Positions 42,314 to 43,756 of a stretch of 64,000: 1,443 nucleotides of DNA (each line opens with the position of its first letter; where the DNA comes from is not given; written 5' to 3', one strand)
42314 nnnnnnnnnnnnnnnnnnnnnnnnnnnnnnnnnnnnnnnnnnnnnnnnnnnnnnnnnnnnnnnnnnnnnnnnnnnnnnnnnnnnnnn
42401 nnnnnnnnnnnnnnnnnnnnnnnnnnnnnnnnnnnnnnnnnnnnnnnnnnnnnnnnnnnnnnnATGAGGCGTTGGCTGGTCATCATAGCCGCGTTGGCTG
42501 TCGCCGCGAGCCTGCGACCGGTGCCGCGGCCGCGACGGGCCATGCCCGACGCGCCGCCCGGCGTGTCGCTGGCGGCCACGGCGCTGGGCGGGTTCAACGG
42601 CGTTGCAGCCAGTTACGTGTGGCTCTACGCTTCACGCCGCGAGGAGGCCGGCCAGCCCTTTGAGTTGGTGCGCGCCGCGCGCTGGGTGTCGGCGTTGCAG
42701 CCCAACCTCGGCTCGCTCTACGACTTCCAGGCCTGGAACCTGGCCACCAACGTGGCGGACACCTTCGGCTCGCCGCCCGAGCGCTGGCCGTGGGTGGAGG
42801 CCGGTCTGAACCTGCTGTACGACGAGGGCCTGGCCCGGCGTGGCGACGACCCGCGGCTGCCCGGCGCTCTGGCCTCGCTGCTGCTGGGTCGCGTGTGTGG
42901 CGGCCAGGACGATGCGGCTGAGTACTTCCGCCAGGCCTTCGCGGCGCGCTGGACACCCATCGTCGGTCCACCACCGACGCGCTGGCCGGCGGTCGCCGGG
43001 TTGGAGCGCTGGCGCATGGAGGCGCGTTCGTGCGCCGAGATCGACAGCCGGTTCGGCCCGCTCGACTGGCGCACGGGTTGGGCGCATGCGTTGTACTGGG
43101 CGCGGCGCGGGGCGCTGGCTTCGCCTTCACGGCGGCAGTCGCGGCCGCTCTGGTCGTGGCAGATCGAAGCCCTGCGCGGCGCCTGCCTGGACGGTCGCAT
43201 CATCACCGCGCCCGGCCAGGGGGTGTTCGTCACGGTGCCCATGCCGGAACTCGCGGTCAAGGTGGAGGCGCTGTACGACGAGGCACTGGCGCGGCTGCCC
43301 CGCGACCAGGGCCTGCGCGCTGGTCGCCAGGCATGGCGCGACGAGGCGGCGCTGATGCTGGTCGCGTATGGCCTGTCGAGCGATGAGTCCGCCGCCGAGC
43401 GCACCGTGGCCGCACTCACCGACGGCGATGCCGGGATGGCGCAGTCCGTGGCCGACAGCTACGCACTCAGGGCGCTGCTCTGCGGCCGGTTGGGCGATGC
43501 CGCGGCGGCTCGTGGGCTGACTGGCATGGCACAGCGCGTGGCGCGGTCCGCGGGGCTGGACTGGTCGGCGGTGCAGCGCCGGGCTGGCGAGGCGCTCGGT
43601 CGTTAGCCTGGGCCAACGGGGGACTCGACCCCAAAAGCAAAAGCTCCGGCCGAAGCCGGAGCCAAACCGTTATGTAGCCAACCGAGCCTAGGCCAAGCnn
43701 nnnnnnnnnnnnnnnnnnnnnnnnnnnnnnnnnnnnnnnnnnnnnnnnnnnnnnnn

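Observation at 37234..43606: Six translationally coupled genes joining a DUF4139-like protein, an MqnD homolog and an atypical ABC transporter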

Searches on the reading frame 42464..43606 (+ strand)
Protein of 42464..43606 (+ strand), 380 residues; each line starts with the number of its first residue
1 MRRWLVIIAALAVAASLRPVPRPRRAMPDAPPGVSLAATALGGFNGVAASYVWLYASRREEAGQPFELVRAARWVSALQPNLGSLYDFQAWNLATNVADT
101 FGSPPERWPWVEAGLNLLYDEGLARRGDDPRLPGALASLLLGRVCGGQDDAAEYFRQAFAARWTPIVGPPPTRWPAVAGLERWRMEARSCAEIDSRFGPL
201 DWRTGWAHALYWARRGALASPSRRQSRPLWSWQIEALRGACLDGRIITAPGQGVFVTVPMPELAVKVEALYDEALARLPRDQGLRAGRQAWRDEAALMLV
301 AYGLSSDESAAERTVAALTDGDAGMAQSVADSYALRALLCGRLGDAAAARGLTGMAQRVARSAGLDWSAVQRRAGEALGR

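Call 4: search_protein_families(library=pfam, proteins=[window:42464-43606:+], max_evalue=0.1)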
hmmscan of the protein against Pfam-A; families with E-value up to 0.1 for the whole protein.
window:42464-43606:+ (380 aa): 0 families

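Call 5: search_protein_families(library=ncbifam, proteins=[window:42464-43606:+], max_evalue=0.1)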
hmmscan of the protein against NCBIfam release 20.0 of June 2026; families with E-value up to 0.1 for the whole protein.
window:42464-43606:+ (380 aa): 0 families

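Call 23: find_homologous_proteins(query=window:42464-43603:+)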
Query window:42464-43603:+ (380 aa): 3 proteins with E <= 0.001 among 8000 candidates.
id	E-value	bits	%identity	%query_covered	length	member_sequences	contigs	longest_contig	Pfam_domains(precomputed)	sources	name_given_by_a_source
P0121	6.2e-246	834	100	100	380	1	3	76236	-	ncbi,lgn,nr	ncbi:MAG: hypothetical protein HZB16_23445 [Armatimonadetes bacterium]|nr:hypothetical protein [Arma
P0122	2.0e-157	543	68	95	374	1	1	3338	-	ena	-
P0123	3.1e-82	295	46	99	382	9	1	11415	-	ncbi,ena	-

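Call 37: search_protein_representatives(alignment_id=A2)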
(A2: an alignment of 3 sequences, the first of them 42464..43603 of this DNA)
Query: 3 sequences, 378 profile positions. Proteins with E-value up to 0.001 (for the whole library): 1396; up to 1e-10: 867; up to 1e-30: 146. The best 150 are listed.
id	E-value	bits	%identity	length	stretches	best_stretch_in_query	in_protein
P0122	2.4e-205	698.5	-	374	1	1-378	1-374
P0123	3.7e-184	628.8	-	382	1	1-376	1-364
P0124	3.6e-83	296.4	-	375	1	2-358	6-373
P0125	3.0e-67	244.0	-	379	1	2-356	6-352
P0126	5.1e-65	236.7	-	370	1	6-360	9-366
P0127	1.3e-64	235.3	-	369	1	11-358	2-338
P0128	7.7e-54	199.8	-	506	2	6-186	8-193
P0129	1.0e-51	192.9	-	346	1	6-296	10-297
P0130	2.6e-50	188.2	-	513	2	2-193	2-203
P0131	1.7e-45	172.4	-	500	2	26-169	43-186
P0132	3.2e-45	171.5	-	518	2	2-174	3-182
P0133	1.2e-44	169.6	-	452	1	29-317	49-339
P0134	1.5e-43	166.0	-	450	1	22-310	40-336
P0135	9.9e-43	163.3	-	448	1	27-296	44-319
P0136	1.2e-42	163.0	-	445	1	26-357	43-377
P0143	2.5e-39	152.1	-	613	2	25-171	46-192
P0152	9.4e-38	146.9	-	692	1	27-300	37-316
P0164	1.8e-36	142.7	-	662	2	21-180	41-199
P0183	2.7e-35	138.8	-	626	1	26-272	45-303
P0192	1.8e-34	136.1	-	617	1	26-247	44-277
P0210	1.2e-33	133.4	-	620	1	26-307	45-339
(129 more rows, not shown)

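Call 38: predict_structure(alignment_id=A2)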
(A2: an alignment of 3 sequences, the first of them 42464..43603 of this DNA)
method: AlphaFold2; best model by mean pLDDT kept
length: 380 residues; sequences in the alignment: 3
mean_pLDDT: 58.6   pTM: 0.53
mean pLDDT of the five models: 58.6, 58.6, 55.5, 54.1, 52.8
residues with pLDDT >= 90: 69; 70-90: 67; 50-70: 61; < 50: 183
segments of 3 or more residues with pLDDT < 50: 1-5, 10-185
pLDDT, mean of each block of 10 residues (from residue 1): 46 39 31 30 32 37 37 35 35 38 37 39 35 38 33 36 33 30 47 65 56 64 68 72 67 66 89 91 88 92 93 88 85 90 90 96 94 87
secondary structure, 60 per line:
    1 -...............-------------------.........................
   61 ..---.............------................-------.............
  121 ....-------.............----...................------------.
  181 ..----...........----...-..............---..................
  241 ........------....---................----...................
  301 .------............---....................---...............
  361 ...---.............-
elements in order: H2-16 H36-62 H66-78 H85-100 H108-124 H132-144 H149-167 H187-197 H206-219 H223-243 E244-248 E255-258 H262-277 H282-301 H308-319 H323-342 H346-363 H367-379

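Call 42: search_protein_families(library=pfam, alignment_id=A3, max_evalue=0.01)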
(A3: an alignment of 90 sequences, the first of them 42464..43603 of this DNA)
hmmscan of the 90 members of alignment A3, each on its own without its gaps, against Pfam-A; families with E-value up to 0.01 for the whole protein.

A. member 1, window:42464-43603:+ (380 aa): 0 families

B. families by the number of members that match (of 90 scanned): 13 families
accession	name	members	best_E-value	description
PF13431.12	TPR_17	8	6.5e-07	Tetratricopeptide repeat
PF13428.12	TPR_14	4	0.00015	Tetratricopeptide repeat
PF00254.34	FKBP_C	3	3.3e-22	FKBP-type peptidyl-prolyl cis-trans isomerase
PF01346.23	FKBP_N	2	8.2e-05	Domain amino terminal to FKBP-type peptidyl-prolyl isomerase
PF13414.12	TPR_11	2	0.00012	TPR repeat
PF02424.20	ApbE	1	9.2e-85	ApbE family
PF03147.19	FDX-ACB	1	2e-14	Ferredoxin-fold anticodon binding domain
PF13432.12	TPR_16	1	0.004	Tetratricopeptide repeat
PF16560.10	SAPI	1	0.0052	Putative mobile pathogenicity island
PF13176.12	TPR_7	1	0.0057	Tetratricopeptide repeat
PF05036.18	SPOR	1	0.0069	SPOR domain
PF09298.16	FAA_hydrolase_N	1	0.0076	Fumarylacetoacetase N-terminal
PF10028.14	DUF2270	1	0.0082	Predicted integral membrane protein (DUF2270)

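Call 43: find_encoding_contigs(protein=P0131, flank=8000, max_places=3)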
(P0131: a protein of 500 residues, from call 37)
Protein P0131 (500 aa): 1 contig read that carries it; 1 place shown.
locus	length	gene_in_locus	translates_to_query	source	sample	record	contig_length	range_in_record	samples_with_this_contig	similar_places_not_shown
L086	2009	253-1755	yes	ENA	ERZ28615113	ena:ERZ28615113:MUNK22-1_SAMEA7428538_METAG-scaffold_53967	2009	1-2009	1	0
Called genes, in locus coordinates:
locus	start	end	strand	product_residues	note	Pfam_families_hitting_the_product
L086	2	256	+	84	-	?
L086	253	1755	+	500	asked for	-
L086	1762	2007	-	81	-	?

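Call 44: find_related_loci(query=A3, collection=metagenome_contigs, flank=10000)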
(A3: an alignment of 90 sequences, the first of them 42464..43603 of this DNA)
Query A3 (380 aa) in metagenome_contigs; peptide patterns used: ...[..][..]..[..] (x = any residue, [..] = any of these).
600 stretches matched a pattern (row limit reached: there are more); 589 encode a relative of the query (tblastn E <= 1e-3); the best 80 are kept; 80 distinct loci.
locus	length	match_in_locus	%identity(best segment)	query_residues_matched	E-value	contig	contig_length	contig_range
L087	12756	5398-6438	39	1-357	1e-60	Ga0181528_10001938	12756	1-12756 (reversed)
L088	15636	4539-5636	28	27-357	1e-47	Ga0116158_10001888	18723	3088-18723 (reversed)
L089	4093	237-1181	32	16-318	1e-44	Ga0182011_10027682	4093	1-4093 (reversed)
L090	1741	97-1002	30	8-303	9e-45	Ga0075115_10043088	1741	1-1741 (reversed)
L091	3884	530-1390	33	23-303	4e-43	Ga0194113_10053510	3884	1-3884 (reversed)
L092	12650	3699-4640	31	4-301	2e-42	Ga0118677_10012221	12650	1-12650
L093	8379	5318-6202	31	25-298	2e-41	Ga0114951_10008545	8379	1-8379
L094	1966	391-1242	31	27-305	9e-42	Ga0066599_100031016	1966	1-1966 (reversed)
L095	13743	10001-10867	37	5-298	4e-50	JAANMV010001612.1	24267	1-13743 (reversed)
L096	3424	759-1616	31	27-307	1e-40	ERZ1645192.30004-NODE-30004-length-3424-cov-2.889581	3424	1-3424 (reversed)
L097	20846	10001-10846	31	27-302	2e-40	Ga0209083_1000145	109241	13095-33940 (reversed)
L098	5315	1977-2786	32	26-276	1e-40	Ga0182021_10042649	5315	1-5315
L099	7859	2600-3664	27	27-357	1e-40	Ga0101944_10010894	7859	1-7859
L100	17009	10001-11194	27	5-358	4e-40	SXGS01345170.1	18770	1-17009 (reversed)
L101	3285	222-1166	30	4-302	3e-40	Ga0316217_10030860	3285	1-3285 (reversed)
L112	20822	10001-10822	32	26-280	2e-38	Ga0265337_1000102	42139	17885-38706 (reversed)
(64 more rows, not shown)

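Call 47: predict_structure(alignment_id=A3)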
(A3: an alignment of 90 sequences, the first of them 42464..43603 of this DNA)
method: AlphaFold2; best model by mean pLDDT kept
length: 380 residues; sequences in the alignment: 90
mean_pLDDT: 93.2   pTM: 0.90
mean pLDDT of the five models: 93.2, 92.6, 92.2, 92.2, 91.3
residues with pLDDT >= 90: 313; 70-90: 52; 50-70: 15; < 50: 0
segments of 3 or more residues with pLDDT < 50: none
pLDDT, mean of each block of 10 residues (from residue 1): 87 81 68 73 79 90 91 90 93 95 97 97 94 98 89 95 96 97 97 98 98 97 94 98 95 90 98 97 98 98 97 96 97 97 96 98 98 96
secondary structure, 60 per line:
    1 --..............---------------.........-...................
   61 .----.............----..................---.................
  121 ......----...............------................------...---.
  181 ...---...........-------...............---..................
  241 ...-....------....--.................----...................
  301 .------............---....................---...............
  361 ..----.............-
elements in order: H3-16 H32-40 H42-61 H66-78 H83-100 H104-126 H131-145 H152-167 H180-183 H187-197 H205-219 H223-243 E245-248 E255-258 H261-277 H282-301 H308-319 H323-342 H346-362 H367-379

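Call 50: search_protein_families(library=pfam, proteins=[L112:199-1161:+, L112:1251-3131:+, L112:3128-4048:+, L112:4045-5142:+, L112:5102-7165:+, L112:7184-8401:+, L112:8490-9881:+, L112:9878-11428:+, L112:11560-13257:+, L112:13288-14067:+], max_evalue=0.001)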
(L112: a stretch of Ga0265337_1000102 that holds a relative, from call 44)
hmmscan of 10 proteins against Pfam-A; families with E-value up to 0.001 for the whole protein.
L112:199-1161:+ (320 aa): 1 family
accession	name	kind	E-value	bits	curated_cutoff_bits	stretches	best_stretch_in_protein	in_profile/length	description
PF12730.13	ABC2_membrane_4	-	1.5e-05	25.5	27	1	12-171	6-173/179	ABC-2 family transporter protein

L112:1251-3131:+ (626 aa): 1 family
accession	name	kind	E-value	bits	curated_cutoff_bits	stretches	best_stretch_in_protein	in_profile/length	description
PF01145.31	Band_7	-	1.5e-17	64.6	23.6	1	304-520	3-176/176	SPFH domain / Band 7 family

L112:3128-4048:+ (306 aa): 1 family
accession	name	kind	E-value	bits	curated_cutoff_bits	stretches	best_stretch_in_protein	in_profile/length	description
PF01145.31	Band_7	-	2.2e-24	86.9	23.6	1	26-211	2-175/176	SPFH domain / Band 7 family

L112:4045-5142:+ (365 aa): 1 family
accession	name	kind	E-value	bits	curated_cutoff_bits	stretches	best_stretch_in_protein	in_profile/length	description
PF01145.31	Band_7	-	7.3e-19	68.9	23.6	1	58-261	2-173/176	SPFH domain / Band 7 family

L112:5102-7165:+ (687 aa): 3 families
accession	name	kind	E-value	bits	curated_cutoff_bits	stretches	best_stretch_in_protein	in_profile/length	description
PF00122.25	E1-E2_ATPase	-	8.3e-53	179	28.1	1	156-328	1-180/181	E1-E2 ATPase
PF00702.32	Hydrolase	-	1.1e-28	101.4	26.4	1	345-561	1-190/191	haloacid dehalogenase-like hydrolase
PF12710.13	HAD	-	4.5e-05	24.4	27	1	483-558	89-188/189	haloacid dehalogenase-like hydrolase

L112:7184-8401:+ (405 aa): 2 families
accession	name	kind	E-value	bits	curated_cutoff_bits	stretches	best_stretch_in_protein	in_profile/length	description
PF00005.33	ABC_tran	-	8.6e-33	114.3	25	1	44-185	2-137/137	ABC transporter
PF13304.12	AAA_21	-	9.1e-11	42.8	27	1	148-214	229-298/304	AAA domain, putative AbiEii toxin, Type IV TA system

L112:8490-9881:+ (463 aa): 1 family
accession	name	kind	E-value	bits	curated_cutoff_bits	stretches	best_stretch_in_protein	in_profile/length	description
PF12679.13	ABC2_membrane_2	-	0.00019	21.2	27.2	1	7-117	2-129/283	ABC-2 family transporter protein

L112:9878-11428:+ (516 aa): 0 families

L112:11560-13257:+ (565 aa): 3 families
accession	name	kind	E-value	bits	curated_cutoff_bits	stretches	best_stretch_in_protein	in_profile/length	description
PF00919.26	UPF0004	-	1.2e-24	86.6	27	1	13-112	2-98/98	Uncharacterized protein family UPF0004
PF04055.27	Radical_SAM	-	1.6e-20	74.3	29.5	1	227-419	3-166/166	Radical SAM superfamily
PF18693.7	TRAM_2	-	3.9e-15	56.2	27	1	518-565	14-63/63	TRAM domain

L112:13288-14067:+ (259 aa): 3 families
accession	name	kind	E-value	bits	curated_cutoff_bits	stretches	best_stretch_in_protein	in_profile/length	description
PF10108.15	DNA_pol_B_exo2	-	2e-16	60.8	24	1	107-248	36-170/213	Predicted 3'-5' exonuclease related to the exonuclease domain of PolB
PF13482.12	RNase_H_2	-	4.4e-08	33.7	22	1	118-251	43-164/165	RNase_H superfamily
PF03104.25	DNA_pol_B_exo1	-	5.9e-07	29.6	23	1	110-160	135-186/242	DNA polymerase family B, exonuclease domain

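Call 63: search_protein_families(library=ncbifam, proteins=[L112:199-1161:+, L112:1251-3131:+, L112:3128-4048:+, L112:4045-5142:+, L112:5102-7165:+, L112:8490-9881:+, L112:9878-11428:+], max_evalue=0.001)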
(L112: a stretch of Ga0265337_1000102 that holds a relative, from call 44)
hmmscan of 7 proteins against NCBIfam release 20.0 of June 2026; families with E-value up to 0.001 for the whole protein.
L112:199-1161:+ (320 aa): 0 families

L112:1251-3131:+ (626 aa): 2 families
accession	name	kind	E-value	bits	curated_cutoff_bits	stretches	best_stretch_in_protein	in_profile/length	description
TIGR01933.1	hflK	equivalog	7.7e-26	91.1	159.4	1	303-597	3-253/261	FtsH protease activity modulator HflK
NF008181.0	PRK10930.1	equivalog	2.1e-11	43.3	660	1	404-611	156-362/419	FtsH protease activity modulator HflK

L112:3128-4048:+ (306 aa): 4 families
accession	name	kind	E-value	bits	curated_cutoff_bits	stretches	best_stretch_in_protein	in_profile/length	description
TIGR01932.1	hflC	equivalog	6.6e-34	117.2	134.4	1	8-286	4-309/318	protease modulator HflC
NF008259.0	PRK11029.1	equivalog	1.1e-28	100.2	427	2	160-283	190-314/334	protease modulator HflC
TIGR01933.1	hflK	equivalog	3.9e-14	52.7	159.4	1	25-286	2-249/261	FtsH protease activity modulator HflK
NF002629.0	PRK02292.1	equivalog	0.00032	20.6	184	0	208-280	10-79/192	V-type ATP synthase subunit E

L112:4045-5142:+ (365 aa): 2 families
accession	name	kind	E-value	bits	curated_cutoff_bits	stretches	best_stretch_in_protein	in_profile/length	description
TIGR01933.1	hflK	equivalog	2.2e-43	148.6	159.4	1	56-336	1-247/261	FtsH protease activity modulator HflK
NF008181.0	PRK10930.1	equivalog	2.9e-31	108.7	660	2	137-331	144-339/419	FtsH protease activity modulator HflK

L112:5102-7165:+ (687 aa): 20 families
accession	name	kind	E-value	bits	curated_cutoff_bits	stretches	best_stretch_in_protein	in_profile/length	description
TIGR01525.1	ATPase-IB_hvy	subfamily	5.5e-163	543.8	346.25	1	107-651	2-560/560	heavy metal translocating P-type ATPase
TIGR01512.1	ATPase-IB2_Cd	subfamily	4.4e-138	461.1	313.5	2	106-437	1-306/494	cadmium family heavy metal-translocating P-type ATPase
TIGR01511.1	ATPase-IB1_Cu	subfamily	1.3e-116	390.7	397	1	88-651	2-541/542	copper-translocating P-type ATPase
NF008262.1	PRK11033.1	equivalog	1.4e-114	384.1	1005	1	47-654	117-730/731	zinc/cadmium/mercury/lead-transporting ATPase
NF033775.1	P_type_ZntA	exception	1.2e-102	344.5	1240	1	48-654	123-731/732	Zn(II)/Cd(II)/Pb(II) translocating P-type ATPase ZntA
NF007952.0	PRK10671.1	equivalog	6.9e-92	309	1316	1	125-637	292-809/838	copper-exporting P-type ATPase CopA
TIGR01494.1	ATPase_P-type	subfamily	4.3e-73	246.4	62.3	1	129-614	2-451/478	HAD-IC family P-type ATPase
TIGR01647.1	ATPase-IIIA_H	equivalog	9e-44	149.8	615.5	2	110-389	42-331/755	plasma-membrane proton-efflux P-type ATPase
TIGR01497.1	kdpB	equivalog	2.2e-43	148.4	527.9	1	125-585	69-550/675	potassium-transporting ATPase subunit KdpB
NF010609.0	PRK14010.1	equivalog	2.9e-40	138.1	1323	1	150-580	93-540/673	K(+)-transporting ATPase subunit B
TIGR01522.1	ATPase-IIA2_Ca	equivalog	4.3e-30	104.2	798.3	2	528-588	573-633/854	calcium-transporting P-type ATPase, PMR1-type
TIGR01116.1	ATPase-IIA1_Ca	equivalog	5.1e-30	104.3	703.4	2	109-406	9-326/799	calcium-translocating P-type ATPase, SERCA-type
TIGR01106.1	ATPase-IIC_X-K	subfamily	7.3e-28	96.9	946.1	2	150-376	131-375/997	Na,H/K antiporter P-type ATPase subunit alpha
TIGR01517.1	ATPase-IIB_Ca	equivalog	3.8e-26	91.5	507.05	2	528-610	613-694/882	calcium-translocating P-type ATPase, PMCA-type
TIGR01657.1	P-ATPase-V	hypoth_equivalog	7.4e-25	86.7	618.25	3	300-383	403-484/1055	ATP13A2 family polyamine export P-type ATPase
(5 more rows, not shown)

L112:8490-9881:+ (463 aa): 1 family
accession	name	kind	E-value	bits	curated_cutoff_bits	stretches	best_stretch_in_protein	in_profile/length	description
TIGR03518.1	ABC_perm_GldF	equivalog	0.00025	21.1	288.5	1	22-112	19-108/240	gliding motility-associated ABC transporter permease subunit GldF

L112:9878-11428:+ (516 aa): 0 families
